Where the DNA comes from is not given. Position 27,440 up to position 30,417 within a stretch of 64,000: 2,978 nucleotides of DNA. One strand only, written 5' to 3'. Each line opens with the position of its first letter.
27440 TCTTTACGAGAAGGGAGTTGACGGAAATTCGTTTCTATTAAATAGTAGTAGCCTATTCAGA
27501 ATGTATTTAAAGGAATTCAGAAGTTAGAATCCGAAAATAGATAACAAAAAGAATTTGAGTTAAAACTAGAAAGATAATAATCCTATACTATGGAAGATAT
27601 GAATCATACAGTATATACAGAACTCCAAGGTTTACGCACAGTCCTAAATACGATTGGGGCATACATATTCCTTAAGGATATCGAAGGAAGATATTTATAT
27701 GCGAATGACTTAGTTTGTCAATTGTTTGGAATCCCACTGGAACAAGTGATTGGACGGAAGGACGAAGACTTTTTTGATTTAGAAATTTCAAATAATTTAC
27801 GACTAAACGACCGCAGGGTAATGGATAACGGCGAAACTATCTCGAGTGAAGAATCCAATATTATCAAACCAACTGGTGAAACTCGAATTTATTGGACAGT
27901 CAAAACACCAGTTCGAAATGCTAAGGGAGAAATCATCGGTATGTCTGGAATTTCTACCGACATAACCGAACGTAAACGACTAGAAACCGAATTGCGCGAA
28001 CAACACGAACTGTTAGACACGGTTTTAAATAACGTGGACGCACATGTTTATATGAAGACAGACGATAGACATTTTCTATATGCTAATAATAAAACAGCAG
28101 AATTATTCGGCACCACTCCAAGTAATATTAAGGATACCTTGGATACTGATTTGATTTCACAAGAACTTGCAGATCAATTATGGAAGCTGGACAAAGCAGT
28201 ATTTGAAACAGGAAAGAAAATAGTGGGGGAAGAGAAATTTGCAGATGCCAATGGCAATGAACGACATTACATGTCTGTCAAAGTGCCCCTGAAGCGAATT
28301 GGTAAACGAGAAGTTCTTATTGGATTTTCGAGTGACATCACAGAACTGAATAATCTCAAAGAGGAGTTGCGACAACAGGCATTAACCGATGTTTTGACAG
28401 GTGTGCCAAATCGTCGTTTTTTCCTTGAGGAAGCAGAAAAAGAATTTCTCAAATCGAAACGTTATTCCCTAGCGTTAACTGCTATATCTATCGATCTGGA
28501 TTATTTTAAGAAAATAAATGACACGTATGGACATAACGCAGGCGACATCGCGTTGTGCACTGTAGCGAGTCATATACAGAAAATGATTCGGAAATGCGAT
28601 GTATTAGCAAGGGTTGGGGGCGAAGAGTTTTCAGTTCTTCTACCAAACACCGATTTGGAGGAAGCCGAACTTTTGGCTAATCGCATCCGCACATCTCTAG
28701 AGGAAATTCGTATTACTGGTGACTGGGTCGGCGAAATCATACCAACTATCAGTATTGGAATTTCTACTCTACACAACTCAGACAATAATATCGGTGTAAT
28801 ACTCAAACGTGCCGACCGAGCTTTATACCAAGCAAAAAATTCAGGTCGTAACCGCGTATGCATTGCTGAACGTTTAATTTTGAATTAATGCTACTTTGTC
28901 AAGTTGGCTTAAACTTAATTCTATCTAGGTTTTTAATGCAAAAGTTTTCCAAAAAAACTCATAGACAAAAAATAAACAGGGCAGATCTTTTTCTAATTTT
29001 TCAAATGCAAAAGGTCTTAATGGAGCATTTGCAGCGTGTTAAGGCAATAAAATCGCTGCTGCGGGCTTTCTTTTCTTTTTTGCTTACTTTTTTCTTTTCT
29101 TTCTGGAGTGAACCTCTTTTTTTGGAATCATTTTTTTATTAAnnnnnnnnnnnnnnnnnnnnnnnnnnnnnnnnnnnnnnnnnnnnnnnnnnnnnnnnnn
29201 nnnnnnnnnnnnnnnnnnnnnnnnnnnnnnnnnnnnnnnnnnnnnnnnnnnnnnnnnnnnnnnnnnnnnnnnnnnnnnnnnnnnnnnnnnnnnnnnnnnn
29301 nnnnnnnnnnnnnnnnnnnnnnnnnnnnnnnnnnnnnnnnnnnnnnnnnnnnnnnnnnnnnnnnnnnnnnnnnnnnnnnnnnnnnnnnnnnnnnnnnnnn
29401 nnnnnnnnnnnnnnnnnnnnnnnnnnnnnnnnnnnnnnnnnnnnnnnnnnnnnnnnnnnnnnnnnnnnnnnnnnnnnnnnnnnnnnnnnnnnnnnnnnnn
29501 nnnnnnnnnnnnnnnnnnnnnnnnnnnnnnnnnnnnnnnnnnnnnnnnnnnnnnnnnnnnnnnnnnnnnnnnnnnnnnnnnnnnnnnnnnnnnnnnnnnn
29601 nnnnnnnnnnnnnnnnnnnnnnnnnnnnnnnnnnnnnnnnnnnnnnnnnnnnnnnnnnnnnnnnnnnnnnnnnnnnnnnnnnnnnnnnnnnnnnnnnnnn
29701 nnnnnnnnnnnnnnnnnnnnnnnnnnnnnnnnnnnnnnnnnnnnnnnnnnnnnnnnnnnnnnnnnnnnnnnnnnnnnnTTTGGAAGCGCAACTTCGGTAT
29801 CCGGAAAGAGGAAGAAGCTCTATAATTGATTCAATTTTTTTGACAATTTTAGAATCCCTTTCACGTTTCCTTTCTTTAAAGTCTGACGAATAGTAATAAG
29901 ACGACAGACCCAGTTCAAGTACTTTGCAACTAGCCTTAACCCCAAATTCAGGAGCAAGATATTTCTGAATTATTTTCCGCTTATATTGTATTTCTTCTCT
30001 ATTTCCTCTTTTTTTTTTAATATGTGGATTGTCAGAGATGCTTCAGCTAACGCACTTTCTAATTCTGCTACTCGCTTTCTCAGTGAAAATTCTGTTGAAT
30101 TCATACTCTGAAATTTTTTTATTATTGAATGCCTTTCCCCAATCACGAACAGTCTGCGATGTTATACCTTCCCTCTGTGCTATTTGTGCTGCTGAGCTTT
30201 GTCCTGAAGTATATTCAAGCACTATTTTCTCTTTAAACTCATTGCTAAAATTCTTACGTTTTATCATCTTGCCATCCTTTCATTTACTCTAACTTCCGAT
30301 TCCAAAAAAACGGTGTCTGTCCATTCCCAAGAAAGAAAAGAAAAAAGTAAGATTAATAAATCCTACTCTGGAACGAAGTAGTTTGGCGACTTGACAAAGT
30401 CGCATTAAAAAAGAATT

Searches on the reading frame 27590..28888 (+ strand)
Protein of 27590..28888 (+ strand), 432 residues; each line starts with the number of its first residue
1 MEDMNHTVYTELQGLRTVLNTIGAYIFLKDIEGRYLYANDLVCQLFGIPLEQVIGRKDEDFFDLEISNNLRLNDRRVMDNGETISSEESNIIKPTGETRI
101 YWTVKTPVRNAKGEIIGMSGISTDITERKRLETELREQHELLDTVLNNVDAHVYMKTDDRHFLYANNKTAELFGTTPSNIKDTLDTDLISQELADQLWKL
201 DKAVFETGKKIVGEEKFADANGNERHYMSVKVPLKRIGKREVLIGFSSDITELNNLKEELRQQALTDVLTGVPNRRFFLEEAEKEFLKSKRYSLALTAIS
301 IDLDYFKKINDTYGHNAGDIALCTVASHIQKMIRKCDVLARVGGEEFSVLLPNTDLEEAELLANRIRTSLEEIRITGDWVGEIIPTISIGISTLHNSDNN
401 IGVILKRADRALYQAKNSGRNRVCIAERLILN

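Call 7: search_protein_families(library=pfam, proteins=[window:27590-28888:+], max_evalue=0.01)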
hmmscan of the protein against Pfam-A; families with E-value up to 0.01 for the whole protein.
window:27590-28888:+ (432 aa): 6 families
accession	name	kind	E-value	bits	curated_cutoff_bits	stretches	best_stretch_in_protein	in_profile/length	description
PF00990.26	GGDEF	-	7.7e-48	162.7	23.8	1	264-422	1-161/161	Diguanylate cyclase, GGDEF domain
PF08448.16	PAS_4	-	1.4e-36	125.5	23.1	2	20-130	2-110/110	PAS fold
PF13426.13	PAS_9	-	5e-19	68.9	27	2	26-127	4-103/103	PAS domain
PF00989.32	PAS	-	1.8e-12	47.7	22.6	1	15-125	3-113/113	PAS fold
PF13188.13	PAS_8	-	5.7e-09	36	21.8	1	15-65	3-53/65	PAS domain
PF08447.18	PAS_3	-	9.7e-08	32.6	25.6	1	36-121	2-88/89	PAS fold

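Call 22: find_encoding_contigs(protein=window:27590-28888:+, flank=4000, max_places=8)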
Protein window:27590-28888:+ (432 aa): 2 contigs read that carry it; 2 places shown.
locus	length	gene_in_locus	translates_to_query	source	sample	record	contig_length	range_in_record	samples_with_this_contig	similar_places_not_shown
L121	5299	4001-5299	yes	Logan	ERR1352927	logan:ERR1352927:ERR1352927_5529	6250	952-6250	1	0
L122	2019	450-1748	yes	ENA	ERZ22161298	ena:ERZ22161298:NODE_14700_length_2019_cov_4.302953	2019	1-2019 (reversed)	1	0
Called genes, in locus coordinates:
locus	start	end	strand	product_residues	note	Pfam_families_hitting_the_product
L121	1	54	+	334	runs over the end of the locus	?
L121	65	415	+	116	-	PF02575:YbaB_DNA_bd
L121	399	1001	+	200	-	PF21176:RecR_HhH, PF13662:Toprim_4, PF01751:Toprim, PF21175:RecR_C (weak)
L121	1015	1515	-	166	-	PF07600:DUF1564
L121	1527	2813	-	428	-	-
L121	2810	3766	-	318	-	-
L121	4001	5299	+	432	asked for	PF00989:PAS, PF08448:PAS_4, PF13188:PAS_8 (faint), PF13426:PAS_9, PF08447:PAS_3 (faint), PF08448:PAS_4, PF00990:GGDEF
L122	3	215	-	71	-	?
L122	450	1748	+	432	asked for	PF00989:PAS, PF08448:PAS_4, PF13188:PAS_8 (faint), PF13426:PAS_9, PF08447:PAS_3 (faint), PF08448:PAS_4, PF00990:GGDEF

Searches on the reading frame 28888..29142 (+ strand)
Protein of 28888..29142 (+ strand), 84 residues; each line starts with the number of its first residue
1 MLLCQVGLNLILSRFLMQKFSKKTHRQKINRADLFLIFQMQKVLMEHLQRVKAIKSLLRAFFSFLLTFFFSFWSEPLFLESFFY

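Call 7: search_protein_families(library=pfam, proteins=[window:28888-29142:+], max_evalue=0.01)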
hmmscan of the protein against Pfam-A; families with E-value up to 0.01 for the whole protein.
window:28888-29142:+ (84 aa): 1 family
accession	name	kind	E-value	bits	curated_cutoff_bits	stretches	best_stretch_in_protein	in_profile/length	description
PF14050.11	Nudc_N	-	0.0071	16.8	31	1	42-65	4-27/60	N-terminal conserved domain of Nudc.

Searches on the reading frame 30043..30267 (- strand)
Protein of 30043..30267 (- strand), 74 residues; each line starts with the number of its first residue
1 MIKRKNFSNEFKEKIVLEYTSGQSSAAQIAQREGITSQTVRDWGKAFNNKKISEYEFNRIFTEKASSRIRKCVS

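Call 7: search_protein_families(library=pfam, proteins=[window:30043-30267:-], max_evalue=0.01)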
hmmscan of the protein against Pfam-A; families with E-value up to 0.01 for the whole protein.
window:30043-30267:- (74 aa): 7 families
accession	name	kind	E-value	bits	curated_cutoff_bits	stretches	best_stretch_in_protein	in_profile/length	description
PF01527.26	HTH_Tnp_1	-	8.4e-08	32.8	24.1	1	1-58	1-57/75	Transposase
PF13518.12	HTH_28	-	4.1e-06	27.2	25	1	11-51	1-40/52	Helix-turn-helix domain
PF13551.12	HTH_29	-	0.0002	21.8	28.1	1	14-52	3-41/64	Winged helix-turn helix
PF13384.12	HTH_23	-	0.0016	18.6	24.6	1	24-50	18-44/50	Homeodomain-like domain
PF08822.17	DUF1804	-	0.0027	18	29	1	8-46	4-42/164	Protein of unknown function (DUF1804)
PF13542.12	HTH_Tnp_ISL3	-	0.003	17.4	27.4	1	3-43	8-46/51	Helix-turn-helix domain of transposase family ISL3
PF04218.19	CENP-B_N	-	0.006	16.6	21.2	1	12-45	10-44/53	CENP-B N-terminal DNA-binding domain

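Call 11: find_encoding_contigs(protein=window:30043-30267:-, flank=3000, max_places=10)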
Protein window:30043-30267:- (74 aa): no gene with exactly this product is on record in the collection.
